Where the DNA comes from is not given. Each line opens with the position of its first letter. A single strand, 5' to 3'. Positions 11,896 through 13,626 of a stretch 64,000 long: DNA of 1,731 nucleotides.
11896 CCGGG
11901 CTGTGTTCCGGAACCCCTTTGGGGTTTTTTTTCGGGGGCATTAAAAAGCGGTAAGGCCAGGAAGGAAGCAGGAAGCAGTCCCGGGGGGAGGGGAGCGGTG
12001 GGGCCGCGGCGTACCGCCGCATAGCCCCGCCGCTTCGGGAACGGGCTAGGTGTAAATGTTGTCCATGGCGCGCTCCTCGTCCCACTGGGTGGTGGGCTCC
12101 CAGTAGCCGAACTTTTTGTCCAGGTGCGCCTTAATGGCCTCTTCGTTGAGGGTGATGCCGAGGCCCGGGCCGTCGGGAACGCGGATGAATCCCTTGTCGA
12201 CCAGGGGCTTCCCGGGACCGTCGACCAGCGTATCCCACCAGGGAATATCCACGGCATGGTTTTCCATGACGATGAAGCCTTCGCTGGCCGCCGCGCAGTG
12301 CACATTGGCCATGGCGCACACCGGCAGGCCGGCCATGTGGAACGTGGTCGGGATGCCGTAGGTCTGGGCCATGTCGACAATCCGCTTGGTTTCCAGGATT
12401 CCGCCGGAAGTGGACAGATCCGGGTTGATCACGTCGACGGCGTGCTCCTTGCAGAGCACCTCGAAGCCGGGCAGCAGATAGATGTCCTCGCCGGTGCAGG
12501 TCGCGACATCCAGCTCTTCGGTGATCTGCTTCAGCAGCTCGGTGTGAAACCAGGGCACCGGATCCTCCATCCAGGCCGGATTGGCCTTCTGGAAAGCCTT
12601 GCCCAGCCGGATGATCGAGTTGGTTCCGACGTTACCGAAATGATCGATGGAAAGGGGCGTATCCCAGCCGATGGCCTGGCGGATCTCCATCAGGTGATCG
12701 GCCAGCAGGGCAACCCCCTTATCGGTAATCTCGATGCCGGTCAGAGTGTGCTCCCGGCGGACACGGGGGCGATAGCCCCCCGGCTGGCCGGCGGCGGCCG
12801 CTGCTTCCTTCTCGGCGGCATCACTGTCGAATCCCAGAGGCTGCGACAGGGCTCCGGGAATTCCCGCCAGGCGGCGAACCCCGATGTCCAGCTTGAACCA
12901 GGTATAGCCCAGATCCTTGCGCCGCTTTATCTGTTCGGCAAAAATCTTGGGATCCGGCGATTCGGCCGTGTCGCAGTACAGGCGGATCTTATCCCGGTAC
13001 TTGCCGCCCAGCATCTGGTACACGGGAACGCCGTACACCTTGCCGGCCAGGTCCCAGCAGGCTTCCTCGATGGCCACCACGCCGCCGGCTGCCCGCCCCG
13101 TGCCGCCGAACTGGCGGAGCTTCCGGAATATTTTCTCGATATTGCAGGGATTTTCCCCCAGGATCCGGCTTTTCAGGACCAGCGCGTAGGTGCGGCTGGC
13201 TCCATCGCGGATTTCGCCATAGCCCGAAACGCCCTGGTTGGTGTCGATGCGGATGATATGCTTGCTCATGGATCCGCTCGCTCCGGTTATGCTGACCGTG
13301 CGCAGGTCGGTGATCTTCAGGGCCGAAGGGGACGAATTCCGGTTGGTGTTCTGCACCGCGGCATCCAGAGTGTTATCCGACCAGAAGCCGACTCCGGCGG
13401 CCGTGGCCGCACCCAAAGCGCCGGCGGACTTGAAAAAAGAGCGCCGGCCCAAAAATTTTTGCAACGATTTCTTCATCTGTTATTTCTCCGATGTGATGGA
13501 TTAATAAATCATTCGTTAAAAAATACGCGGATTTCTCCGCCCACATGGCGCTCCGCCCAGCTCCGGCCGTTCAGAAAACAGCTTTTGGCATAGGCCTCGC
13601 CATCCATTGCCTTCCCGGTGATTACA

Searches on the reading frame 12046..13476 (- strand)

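Call 67: search_protein_families(library=pfam, proteins=[window:12046-13476:-], max_evalue=0.00001)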
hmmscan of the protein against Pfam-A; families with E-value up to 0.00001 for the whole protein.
window:12046-13476:- (476 aa): 2 families
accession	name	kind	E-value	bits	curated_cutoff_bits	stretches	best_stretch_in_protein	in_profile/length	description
PF13378.12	MR_MLE_C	-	1.4e-44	152.9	29.4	1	180-447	3-219/219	Enolase C-terminal domain-like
PF02746.21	MR_MLE_N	-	2.8e-09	37.6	22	1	71-157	27-117/117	Mandelate racemase / muconate lactonizing enzyme, N-terminal domain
